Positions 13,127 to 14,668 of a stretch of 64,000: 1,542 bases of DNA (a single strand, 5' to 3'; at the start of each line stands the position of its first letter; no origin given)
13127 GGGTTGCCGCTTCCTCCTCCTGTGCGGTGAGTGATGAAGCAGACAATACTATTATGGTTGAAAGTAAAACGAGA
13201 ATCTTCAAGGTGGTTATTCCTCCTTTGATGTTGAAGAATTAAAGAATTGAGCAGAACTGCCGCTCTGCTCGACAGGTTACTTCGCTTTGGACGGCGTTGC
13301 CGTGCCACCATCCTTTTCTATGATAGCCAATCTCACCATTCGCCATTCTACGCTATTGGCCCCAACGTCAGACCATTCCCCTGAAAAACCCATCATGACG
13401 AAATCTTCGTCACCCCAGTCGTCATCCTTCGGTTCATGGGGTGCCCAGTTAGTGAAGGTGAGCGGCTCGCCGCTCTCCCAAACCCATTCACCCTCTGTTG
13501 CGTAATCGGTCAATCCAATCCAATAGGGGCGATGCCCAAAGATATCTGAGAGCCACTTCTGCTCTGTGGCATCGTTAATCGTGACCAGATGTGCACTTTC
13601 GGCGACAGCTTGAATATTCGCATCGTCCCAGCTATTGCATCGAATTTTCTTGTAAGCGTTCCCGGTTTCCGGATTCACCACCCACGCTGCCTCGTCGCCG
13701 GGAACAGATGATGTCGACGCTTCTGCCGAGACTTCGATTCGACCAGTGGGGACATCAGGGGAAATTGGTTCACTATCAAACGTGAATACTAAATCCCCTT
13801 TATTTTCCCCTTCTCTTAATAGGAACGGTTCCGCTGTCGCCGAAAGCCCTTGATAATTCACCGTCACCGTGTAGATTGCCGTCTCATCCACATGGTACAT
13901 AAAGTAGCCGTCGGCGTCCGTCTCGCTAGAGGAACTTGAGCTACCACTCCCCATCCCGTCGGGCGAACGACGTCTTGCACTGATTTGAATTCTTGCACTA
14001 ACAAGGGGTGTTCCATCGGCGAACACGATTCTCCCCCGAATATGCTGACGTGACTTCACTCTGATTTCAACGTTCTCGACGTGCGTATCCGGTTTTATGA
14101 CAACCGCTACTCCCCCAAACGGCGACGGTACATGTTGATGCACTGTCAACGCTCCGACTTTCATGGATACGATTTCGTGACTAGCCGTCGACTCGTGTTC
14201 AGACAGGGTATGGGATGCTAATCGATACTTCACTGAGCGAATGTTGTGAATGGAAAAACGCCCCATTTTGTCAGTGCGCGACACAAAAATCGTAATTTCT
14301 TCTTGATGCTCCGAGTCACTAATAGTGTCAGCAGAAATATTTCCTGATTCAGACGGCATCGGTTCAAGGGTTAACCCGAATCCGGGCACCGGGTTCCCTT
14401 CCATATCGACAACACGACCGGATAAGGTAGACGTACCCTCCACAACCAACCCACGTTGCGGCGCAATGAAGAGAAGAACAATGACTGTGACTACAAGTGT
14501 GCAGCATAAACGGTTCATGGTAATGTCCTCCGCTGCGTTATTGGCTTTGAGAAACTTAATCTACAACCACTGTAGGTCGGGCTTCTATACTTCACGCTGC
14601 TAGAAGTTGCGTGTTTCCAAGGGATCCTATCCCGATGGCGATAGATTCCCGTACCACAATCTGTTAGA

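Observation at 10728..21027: Paired modules of secreted 14-blade WD40 proteins and C-type-lectin-like proteins next to a TonB-dependent receptor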

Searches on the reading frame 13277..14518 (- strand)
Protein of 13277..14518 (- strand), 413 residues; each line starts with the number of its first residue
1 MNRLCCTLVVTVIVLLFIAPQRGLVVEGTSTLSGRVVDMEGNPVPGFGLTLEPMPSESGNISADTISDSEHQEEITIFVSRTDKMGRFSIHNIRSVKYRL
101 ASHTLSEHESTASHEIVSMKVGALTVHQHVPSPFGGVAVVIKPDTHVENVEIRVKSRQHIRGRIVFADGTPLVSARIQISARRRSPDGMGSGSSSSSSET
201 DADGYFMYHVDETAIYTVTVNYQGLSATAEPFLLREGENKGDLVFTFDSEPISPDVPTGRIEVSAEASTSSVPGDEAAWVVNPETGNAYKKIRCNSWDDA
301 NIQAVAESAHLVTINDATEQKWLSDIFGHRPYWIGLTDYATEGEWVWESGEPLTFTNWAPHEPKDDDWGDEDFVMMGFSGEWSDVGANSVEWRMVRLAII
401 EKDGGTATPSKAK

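Call 5: search_protein_families(library=pfam, proteins=[window:13277-14518:-], max_evalue=0.01)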
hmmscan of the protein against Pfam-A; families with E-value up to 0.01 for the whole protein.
window:13277-14518:- (413 aa): 7 families
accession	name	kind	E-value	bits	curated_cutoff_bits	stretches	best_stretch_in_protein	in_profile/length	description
PF13620.12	CarboxypepD_reg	-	4.7e-13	49.7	32.3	1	160-240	2-75/82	Carboxypeptidase regulatory-like domain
PF00059.27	Lectin_C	-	5.1e-12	46.9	22.6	1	296-388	4-98/107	Lectin C-type domain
PF10670.15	DUF4198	-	9.4e-05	23.1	34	0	155-223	144-208/209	Domain of unknown function (DUF4198)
PF13715.12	CarbopepD_reg_2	-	0.00024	21.5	32.2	0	196-237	26-67/88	CarboxypepD_reg-like domain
PF02369.22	Big_1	-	0.00055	20.4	34.9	0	29-69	18-58/93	Bacterial Ig-like domain (group 1)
PF10794.15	DUF2606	-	0.0013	18.9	25.4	1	26-117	42-120/134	Protein of unknown function (DUF2606)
PF25020.1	TTR_TEN1-4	-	0.0079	16.5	27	0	160-183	9-32/86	Teneurin TTR-like domain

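Call 6: search_protein_families(library=ncbifam, proteins=[window:13277-14518:-], max_evalue=0.01)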
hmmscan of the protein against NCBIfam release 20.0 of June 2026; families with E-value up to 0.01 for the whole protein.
window:13277-14518:- (413 aa): 1 family
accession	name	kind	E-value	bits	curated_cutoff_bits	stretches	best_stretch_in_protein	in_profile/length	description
NF058648.1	ECF_sub_HI1622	equivalog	0.0042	17.1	100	0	157-221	24-81/180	NikL family nickel/cobalt ECF transporter subunit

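Call 11: find_encoding_contigs(protein=window:13277-14518:-, flank=10000, max_places=6)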
Protein window:13277-14518:- (413 aa): no gene with exactly this product is on record in the collection.

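Call 12: find_homologous_proteins(query=window:13277-14518:-)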
Query window:13277-14518:- (413 aa): 683 proteins with E <= 0.001 among 6737 candidates; the best 120 are listed.
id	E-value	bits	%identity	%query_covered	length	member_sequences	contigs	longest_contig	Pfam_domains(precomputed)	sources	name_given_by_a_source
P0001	2.1e-259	878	93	100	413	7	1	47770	PF10670.16,PF13715.13,PF00059.28,PF13620.13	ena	-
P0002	8.1e-245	830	88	100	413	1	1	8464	PF13715.13,PF10794.16,PF00059.28,PF13620.13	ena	-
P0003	1.7e-214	730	77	100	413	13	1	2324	PF00059.28,PF13620.13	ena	-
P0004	3.7e-208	709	75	100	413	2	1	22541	PF00059.28,PF13620.13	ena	-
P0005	1.8e-204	697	75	99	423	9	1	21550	PF00059.28,PF13620.13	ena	-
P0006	2.4e-204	697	74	100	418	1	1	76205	PF00059.28,PF13620.13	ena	-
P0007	3.5e-200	683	69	100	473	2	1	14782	PF00059.28,PF13620.13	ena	-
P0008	1.7e-198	678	71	100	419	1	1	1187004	PF00059.28,PF13620.13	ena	-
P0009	1.2e-197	675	71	100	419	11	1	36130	PF00059.28,PF13620.13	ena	-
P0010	1.2e-197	675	72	100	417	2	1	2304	PF00059.28,PF13620.13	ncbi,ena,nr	ncbi:MAG: lectin-like protein [Candidatus Poribacteria bacterium]|nr:lectin-like protein [Candidatus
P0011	9.0e-197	672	71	100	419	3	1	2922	PF00059.28,PF13620.13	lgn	-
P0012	1.6e-196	671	70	100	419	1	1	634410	PF00059.28,PF13620.13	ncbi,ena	-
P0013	1.1e-195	668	71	100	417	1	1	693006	PF00059.28,PF13620.13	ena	-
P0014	2.3e-195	667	71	100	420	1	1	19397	PF13715.13,PF00059.28,PF13620.13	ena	-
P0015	1.3e-192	658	69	100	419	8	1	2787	PF00059.28,PF13620.13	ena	-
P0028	2.2e-164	565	62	98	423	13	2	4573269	PF10670.16,PF00059.28,PF13620.13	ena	-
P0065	2.0e-133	463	55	97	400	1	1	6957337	PF00059.28,PF13620.13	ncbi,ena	-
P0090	5.1e-130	452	51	100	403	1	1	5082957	PF00059.28,PF13620.13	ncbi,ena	-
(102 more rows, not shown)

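Call 14: find_encoding_contigs(protein=P0001, flank=10000, max_places=3)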
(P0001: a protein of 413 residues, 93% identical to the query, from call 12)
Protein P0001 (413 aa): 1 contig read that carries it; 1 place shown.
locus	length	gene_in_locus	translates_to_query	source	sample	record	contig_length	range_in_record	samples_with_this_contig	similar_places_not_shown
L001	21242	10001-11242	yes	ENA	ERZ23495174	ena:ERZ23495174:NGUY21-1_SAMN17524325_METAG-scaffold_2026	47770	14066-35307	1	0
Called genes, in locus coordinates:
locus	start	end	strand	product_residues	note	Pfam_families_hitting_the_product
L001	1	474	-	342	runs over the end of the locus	PF00930:DPPIV_N (faint), PF26549:Tricorn_N, PF26550:Tricorn_2nd (faint), PF07676:PD40 (faint)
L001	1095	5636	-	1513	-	PF00270:DEAD, PF04851:ResIII, PF00271:Helicase_C, PF19306:WHD_Lhr, PF08494:DEAD_assoc, PF23235:WHD_3rd_Lhr, PF23234:WHD_4th_Lhr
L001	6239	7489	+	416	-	PF00775:Dioxygenase_C (faint), PF13620:CarboxypepD_reg (faint), PF00059:Lectin_C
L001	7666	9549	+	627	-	-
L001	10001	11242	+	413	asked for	PF10670:DUF4198 (faint), PF13715:CarbopepD_reg_2 (faint), PF13620:CarboxypepD_reg, PF00059:Lectin_C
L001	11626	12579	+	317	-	PF07715:Plug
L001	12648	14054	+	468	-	PF00593:TonB_dep_Rec_b-barrel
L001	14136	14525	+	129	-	-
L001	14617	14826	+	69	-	-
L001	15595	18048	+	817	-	PF03190:Thioredox_DsbH, PF13899:Thioredoxin_7, PF07470:Glyco_hydro_88 (faint), PF01532:Glyco_hydro_47 (faint), PF11412:DsbD_N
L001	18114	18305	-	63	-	-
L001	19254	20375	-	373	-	PF00285:Citrate_synt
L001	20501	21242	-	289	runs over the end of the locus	PF13714:PEP_mutase, PF00463:ICL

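Call 15: find_encoding_contigs(protein=P0028, flank=10000, max_places=3)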
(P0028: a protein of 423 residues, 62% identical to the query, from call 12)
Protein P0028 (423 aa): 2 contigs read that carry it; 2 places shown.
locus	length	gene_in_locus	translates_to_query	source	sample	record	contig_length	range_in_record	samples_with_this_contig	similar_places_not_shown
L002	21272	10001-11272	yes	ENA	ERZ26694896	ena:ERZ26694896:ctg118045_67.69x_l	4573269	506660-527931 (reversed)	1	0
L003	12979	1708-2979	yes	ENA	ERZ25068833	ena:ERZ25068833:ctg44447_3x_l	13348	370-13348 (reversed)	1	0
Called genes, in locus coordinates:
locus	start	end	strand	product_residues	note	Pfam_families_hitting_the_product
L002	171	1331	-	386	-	PF00009:GTP_EFTU, PF03143:GTP_EFTU_D3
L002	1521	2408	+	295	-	PF05721:PhyH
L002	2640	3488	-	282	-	PF00892:EamA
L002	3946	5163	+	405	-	PF13433:Peripla_BP_5, PF13458:Peripla_BP_6, PF01094:ANF_receptor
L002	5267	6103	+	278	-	PF01135:PCMT, PF01209:Ubie_methyltran, PF13489:Methyltransf_23, PF13847:Methyltransf_31, PF08241:Methyltransf_11, PF08242:Methyltransf_12, PF13649:Methyltransf_25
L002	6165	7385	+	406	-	PF13458:Peripla_BP_6, PF01094:ANF_receptor, PF13433:Peripla_BP_5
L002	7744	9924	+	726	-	PF04542:Sigma70_r2, PF07638:Sigma70_ECF (weak), PF04545:Sigma70_r4 (weak), PF08281:Sigma70_r4_2, PF13620:CarboxypepD_reg, PF00059:Lectin_C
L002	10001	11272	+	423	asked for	PF10670:DUF4198 (faint), PF13620:CarboxypepD_reg, PF00059:Lectin_C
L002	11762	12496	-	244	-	PF05721:PhyH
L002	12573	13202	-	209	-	-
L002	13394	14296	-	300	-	PF03372:Exo_endo_phos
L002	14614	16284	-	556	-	PF01266:DAO, PF16901:DAO_C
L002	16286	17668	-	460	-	PF01041:DegT_DnrJ_EryC1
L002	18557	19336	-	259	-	PF03747:ADP_ribosyl_GH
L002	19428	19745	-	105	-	PF02452:PemK_toxin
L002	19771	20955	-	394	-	PF01381:HTH_3, PF13443:HTH_26 (faint), PF13560:HTH_31, PF06114:Peptidase_M78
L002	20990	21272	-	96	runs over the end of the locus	-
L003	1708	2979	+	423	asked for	PF10670:DUF4198 (faint), PF13620:CarboxypepD_reg, PF00059:Lectin_C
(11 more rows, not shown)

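Call 18: find_related_loci(query=A1, collection=genome_contigs, flank=10000)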
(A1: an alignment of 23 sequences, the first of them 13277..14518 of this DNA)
Query A1 (413 aa) in genome_contigs; peptide patterns used: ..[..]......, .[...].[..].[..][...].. (x = any residue, [..] = any of these).
425 stretches matched a pattern; 359 encode a relative of the query (tblastn E <= 1e-3); the best 80 are kept; 69 distinct loci.
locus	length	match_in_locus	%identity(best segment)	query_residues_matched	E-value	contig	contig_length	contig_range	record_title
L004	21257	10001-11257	73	1-413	0e+0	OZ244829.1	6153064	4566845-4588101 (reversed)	MAG: Candidatus Poribacteria bacterium isolate f10cb695-1b13-44a5-8b8c-8d396a4a49c1 genome assembly, chromosome: 1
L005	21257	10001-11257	73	1-413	0e+0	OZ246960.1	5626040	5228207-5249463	MAG: Candidatus Poribacteria bacterium isolate 0ebab745-6bcd-42b0-bac1-d05ba6febf80 genome assembly, chromosome: 1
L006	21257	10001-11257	70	1-413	0e+0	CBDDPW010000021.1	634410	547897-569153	MAG: Candidatus Poribacteria bacterium isolate 3f36937d-8c17-4172-b0cd-efb7b76609bb genome assembly, contig: contig_21,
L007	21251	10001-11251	73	1-411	0e+0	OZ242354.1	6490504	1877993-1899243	MAG: Candidatus Poribacteria bacterium isolate 342ba744-3869-4f81-a489-a0f16b16fbc4 genome assembly, chromosome: 1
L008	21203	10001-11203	69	1-413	0e+0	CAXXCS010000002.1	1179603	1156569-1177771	MAG: Candidatus Poribacteria bacterium isolate f2072dac-7ec4-414b-ba18-4a473c62d403 genome assembly, contig: contig_2, w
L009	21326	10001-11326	69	1-413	0e+0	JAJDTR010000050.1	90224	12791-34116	MAG: Candidatus Poribacteria bacterium isolate jk18x1bzbins.36 k141_119844, whole genome shotgun sequence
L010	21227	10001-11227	60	3-413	1e-158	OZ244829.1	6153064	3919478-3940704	MAG: Candidatus Poribacteria bacterium isolate f10cb695-1b13-44a5-8b8c-8d396a4a49c1 genome assembly, chromosome: 1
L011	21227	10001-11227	62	8-413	4e-155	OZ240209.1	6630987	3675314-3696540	MAG: Candidatus Poribacteria bacterium isolate 386b7814-a0df-4328-ba8d-cea90b69f229 genome assembly, chromosome: 1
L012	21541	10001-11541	61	1-409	3e-154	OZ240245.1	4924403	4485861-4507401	MAG: Candidatus Poribacteria bacterium isolate dca23892-4e13-4299-a543-0851fd76b4fe genome assembly, chromosome: 1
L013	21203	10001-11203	58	8-410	1e-149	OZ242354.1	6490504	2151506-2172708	MAG: Candidatus Poribacteria bacterium isolate 342ba744-3869-4f81-a489-a0f16b16fbc4 genome assembly, chromosome: 1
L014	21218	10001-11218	58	8-410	4e-148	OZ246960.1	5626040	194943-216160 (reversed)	MAG: Candidatus Poribacteria bacterium isolate 0ebab745-6bcd-42b0-bac1-d05ba6febf80 genome assembly, chromosome: 1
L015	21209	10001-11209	59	8-410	3e-148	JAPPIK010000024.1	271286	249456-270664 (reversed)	MAG: Candidatus Poribacteria bacterium isolate RHO2_bin_20 NODE_41_length_271286_cov_41.899477, whole genome shotgun seq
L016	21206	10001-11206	57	3-413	1e-143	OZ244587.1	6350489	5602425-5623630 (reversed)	MAG: Candidatus Poribacteria bacterium isolate 01ec1ce0-d2a5-493a-a37f-f7455bcb6da2 genome assembly, chromosome: 1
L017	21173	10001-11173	59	1-403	2e-142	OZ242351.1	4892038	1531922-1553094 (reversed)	MAG: Candidatus Poribacteria bacterium isolate f935c7b2-2358-4189-a958-9ccc83df77d9 genome assembly, chromosome: 1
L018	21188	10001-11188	57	1-411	2e-141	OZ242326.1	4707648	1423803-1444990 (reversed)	MAG: Candidatus Poribacteria bacterium isolate 51771988-02c0-4c83-b383-74e9f226940d genome assembly, chromosome: 1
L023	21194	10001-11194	52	1-413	2e-134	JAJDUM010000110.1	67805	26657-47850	MAG: Candidatus Poribacteria bacterium isolate jk18x1bzbins.78 k141_1252998, whole genome shotgun sequence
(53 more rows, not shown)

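Call 28: predict_structure(alignment_id=A2)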
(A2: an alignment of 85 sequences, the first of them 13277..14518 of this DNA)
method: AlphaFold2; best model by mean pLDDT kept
length: 413 residues; sequences in the alignment: 85
mean_pLDDT: 66.0   pTM: 0.46
mean pLDDT of the five models: 66.0, 64.6, 64.6, 63.4, 61.1
residues with pLDDT >= 90: 58; 70-90: 175; 50-70: 60; < 50: 120
segments of 3 or more residues with pLDDT < 50: 1-26, 57-74, 106-111, 252-275, 336-372, 405-413
pLDDT, mean of each block of 10 residues (from residue 1): 31 32 50 93 89 59 29 57 92 85 55 78 81 70 88 87 90 84 86 78 86 89 86 87 83 33 23 52 79 76 76 66 76 53 34 31 31 57 57 74 53 36
secondary structure, 60 per line:
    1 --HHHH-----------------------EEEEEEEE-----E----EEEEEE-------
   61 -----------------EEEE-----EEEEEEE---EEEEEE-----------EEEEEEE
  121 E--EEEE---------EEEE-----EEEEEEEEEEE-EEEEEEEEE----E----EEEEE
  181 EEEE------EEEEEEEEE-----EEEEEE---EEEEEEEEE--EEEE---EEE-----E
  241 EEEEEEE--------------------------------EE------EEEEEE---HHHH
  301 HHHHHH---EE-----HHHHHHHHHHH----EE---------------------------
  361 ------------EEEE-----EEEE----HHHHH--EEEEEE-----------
elements in order: H3-6 E30-37 E48-53 E78-81 E87-93 E97-102 E114-121 E124-127 E137-140 E146-156 E158-166 E176-184 E191-199 E205-210 E214-222 E225-228 E232-234 E240-247 E288-293 H297-306 H317-327 E373-376 E382-385 H390-394 E397-402

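Call 45: search_protein_families(library=pfam, proteins=[L017:1432-5118:+, L017:5814-8030:+, L017:8256-9725:+, L017:12128-15868:+, L017:16238-17158:+, L023:15431-16684:+, L023:16740-18302:+, L023:11205-13229:+], max_evalue=0.0001)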
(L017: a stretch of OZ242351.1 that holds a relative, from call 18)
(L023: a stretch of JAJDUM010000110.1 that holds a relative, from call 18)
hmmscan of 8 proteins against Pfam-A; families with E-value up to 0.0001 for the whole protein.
L017:1432-5118:+ (1228 aa): 20 families
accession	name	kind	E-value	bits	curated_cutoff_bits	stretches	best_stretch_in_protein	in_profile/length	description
PF13620.12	CarboxypepD_reg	-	6e-71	235.3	32.3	6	796-881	2-81/82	Carboxypeptidase regulatory-like domain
PF13715.12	CarbopepD_reg_2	-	3e-32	110.9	32.2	1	529-580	2-48/88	CarboxypepD_reg-like domain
PF20598.4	DUF6795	-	1.4e-18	67.5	27.4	0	890-931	1-46/103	Domain of unknown function (DUF6795)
PF02369.22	Big_1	-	1.5e-16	60.7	34.9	0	889-927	20-63/93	Bacterial Ig-like domain (group 1)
PF04542.20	Sigma70_r2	-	1.6e-13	50.7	24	1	26-90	1-67/71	Sigma-70 region 2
PF17210.9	SdrD_B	-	3.7e-13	50.1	29.7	0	540-592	23-73/112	SdrD B-like domain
PF00775.27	Dioxygenase_C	-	3.4e-12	46.6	27.3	0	884-914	26-56/182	Dioxygenase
PF08281.18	Sigma70_r4_2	-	1e-11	44.7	25.7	1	125-176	3-54/54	Sigma-70, region 4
PF17802.7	SpaA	-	7.2e-10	39.3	23.1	0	538-589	13-65/91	Prealbumin-like fold domain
PF16371.11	MetallophosN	-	6.7e-09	36.3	35.6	0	650-679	20-49/77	N terminal of Calcineurin-like phosphoesterase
PF24107.1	DUF7382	-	3e-07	30.7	27.4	0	974-991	25-42/65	Domain of unknown function (DUF7382)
PF15976.11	CooC_C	-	3.8e-07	30.5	29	0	341-384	18-55/93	CS1-pili formation C-terminal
PF25020.1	TTR_TEN1-4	-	1.7e-06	28.3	27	0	890-928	9-47/86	Teneurin TTR-like domain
PF07210.18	DUF1416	-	3.4e-06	27.3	23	0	608-683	13-82/97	Protein of unknown function (DUF1416)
PF01060.29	TTR-52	-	6e-06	27.2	24.9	0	980-1025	8-53/79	Transthyretin-like family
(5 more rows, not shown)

L017:5814-8030:+ (738 aa): 5 families
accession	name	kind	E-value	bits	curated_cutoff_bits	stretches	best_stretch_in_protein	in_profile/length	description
PF04542.20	Sigma70_r2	-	8.2e-15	54.8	24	1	34-98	1-67/71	Sigma-70 region 2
PF08281.18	Sigma70_r4_2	-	2.8e-13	49.7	25.7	1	133-184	3-54/54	Sigma-70, region 4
PF00059.27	Lectin_C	-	4.3e-11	43.9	22.6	1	617-687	3-78/107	Lectin C-type domain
PF13620.12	CarboxypepD_reg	-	5.9e-11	43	32.3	0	491-578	2-81/82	Carboxypeptidase regulatory-like domain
PF04545.22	Sigma70_r4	-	3.1e-05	23.8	24.1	1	137-184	1-48/50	Sigma-70, region 4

L017:8256-9725:+ (489 aa): 0 families

L017:12128-15868:+ (1246 aa): 17 families
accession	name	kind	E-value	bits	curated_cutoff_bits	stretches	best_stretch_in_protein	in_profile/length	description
PF13620.12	CarboxypepD_reg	-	2.8e-62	207.5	32.3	5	450-539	2-81/82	Carboxypeptidase regulatory-like domain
PF13715.12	CarbopepD_reg_2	-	1e-29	102.9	32.2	0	913-954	1-41/88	CarboxypepD_reg-like domain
PF00775.27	Dioxygenase_C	-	2.4e-16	60.2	27.3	0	906-938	25-57/182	Dioxygenase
PF04542.20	Sigma70_r2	-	5.7e-15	55.3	24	1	26-90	1-67/71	Sigma-70 region 2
PF20598.4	DUF6795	-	2.9e-14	53.6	27.4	0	451-507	2-48/103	Domain of unknown function (DUF6795)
PF08281.18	Sigma70_r4_2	-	6.4e-13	48.6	25.7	1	125-176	3-54/54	Sigma-70, region 4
PF17802.7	SpaA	-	1.3e-12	48.2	23.1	0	639-698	8-66/91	Prealbumin-like fold domain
PF02369.22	Big_1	-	1.5e-11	44.7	34.9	0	913-951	21-64/93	Bacterial Ig-like domain (group 1)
PF15976.11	CooC_C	-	1.7e-11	44.4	29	0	719-758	3-42/93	CS1-pili formation C-terminal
PF17210.9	SdrD_B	-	2.5e-09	37.8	29.7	0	644-698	21-71/112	SdrD B-like domain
PF04545.22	Sigma70_r4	-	2.6e-09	36.9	24.1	1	129-176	1-48/50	Sigma-70, region 4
PF07210.18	DUF1416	-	3.9e-07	30.3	23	0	619-699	8-80/97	Protein of unknown function (DUF1416)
PF16371.11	MetallophosN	-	4.3e-07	30.5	35.6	0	668-698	20-50/77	N terminal of Calcineurin-like phosphoesterase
PF07638.17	Sigma70_ECF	-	2.2e-06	28.1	21.1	1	11-180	7-183/185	ECF sigma factor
PF24107.1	DUF7382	-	2.6e-06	27.7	27.4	0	997-1016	25-44/65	Domain of unknown function (DUF7382)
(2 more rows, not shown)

L017:16238-17158:+ (306 aa): 3 families
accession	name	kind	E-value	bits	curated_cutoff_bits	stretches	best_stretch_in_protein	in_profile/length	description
PF00561.26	Abhydrolase_1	-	7.9e-18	65.4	25.8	1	74-176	1-105/245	alpha/beta hydrolase fold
PF12697.13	Abhydrolase_6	-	2.5e-14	54.9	26.3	1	76-293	1-217/217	Alpha/beta hydrolase family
PF12146.15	Hydrolase_4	-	8e-09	35.6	27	1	75-178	6-114/239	Serine aminopeptidase, S33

L023:15431-16684:+ (417 aa): 0 families

L023:16740-18302:+ (520 aa): 1 family
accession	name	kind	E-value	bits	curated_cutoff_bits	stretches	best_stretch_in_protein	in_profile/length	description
PF02028.23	BCCT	-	9e-179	595.4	27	1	31-514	1-484/485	BCCT, betaine/carnitine/choline family transporter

L023:11205-13229:+ (674 aa): 58 families (the best 25 are shown)
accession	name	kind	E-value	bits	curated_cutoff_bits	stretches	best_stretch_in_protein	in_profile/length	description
PF25174.1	Beta-prop_THOC3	-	2.1e-104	348.8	305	4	208-414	24-229/272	THOC3 beta-propeller domain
PF00400.38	WD40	-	8.9e-100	323.4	27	5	478-514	2-38/39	WD domain, G-beta repeat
PF25173.1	Beta-prop_WDR3_1st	-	1e-97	325.7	154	5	423-526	49-152/184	WDR3 first beta-propeller domain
PF24814.1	WD40_Prp19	-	1.1e-90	303.9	320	8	578-669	115-206/281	Prp19 WD40 domain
PF24817.1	WD40_WDHD1_1st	-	2.8e-71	240.5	109.9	4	420-528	61-169/291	WDHD1 first WD40 domain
PF25175.1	Beta-prop_WDR5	-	1.1e-65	222.2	250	4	239-445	13-221/296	WDR5 beta-propeller domain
PF25391.1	WD40_Gbeta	-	2.4e-62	211.3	150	4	422-526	161-265/340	G protein beta WD-40 repeat protein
PF24807.1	WD40_CDC20-Fz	-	7.5e-61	206.4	200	3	322-525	15-218/292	CDC20/Fizzy WD40 domain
PF23414.1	Beta-prop_EML_2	-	1.1e-59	202.4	90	4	404-519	4-156/266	Echinoderm microtubule-associated protein second beta-propeller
PF25172.1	Beta-prop_WDR3_2nd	-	2.3e-52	178.5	140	5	422-515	194-287/293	WDR3 second beta-propeller domain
PF25168.1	Beta-prop_WDR36-Utp21_2nd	-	3.1e-52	178.4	84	5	577-670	180-270/335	WDR36/Utp21 second beta-propeller domain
PF24805.1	EIF3I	-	2.8e-50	171.7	200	5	440-526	5-91/324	EIF3I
PF24105.1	Beta-prop_CAF1B_HIR1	-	1.9e-48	165.8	80.5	3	457-634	33-208/383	CAF1B/HIR1 beta-propeller domain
PF24780.1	WD40_MABP1-WDR62_1st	-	2e-44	152.7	496.3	3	403-518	43-155/328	MABP1/WDR62 first WD40 domain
PF23393.2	Beta-prop_WDR90_POC16_2nd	-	9.8e-43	146.8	60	4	422-504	13-95/291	WDR90/POC16, second beta-propeller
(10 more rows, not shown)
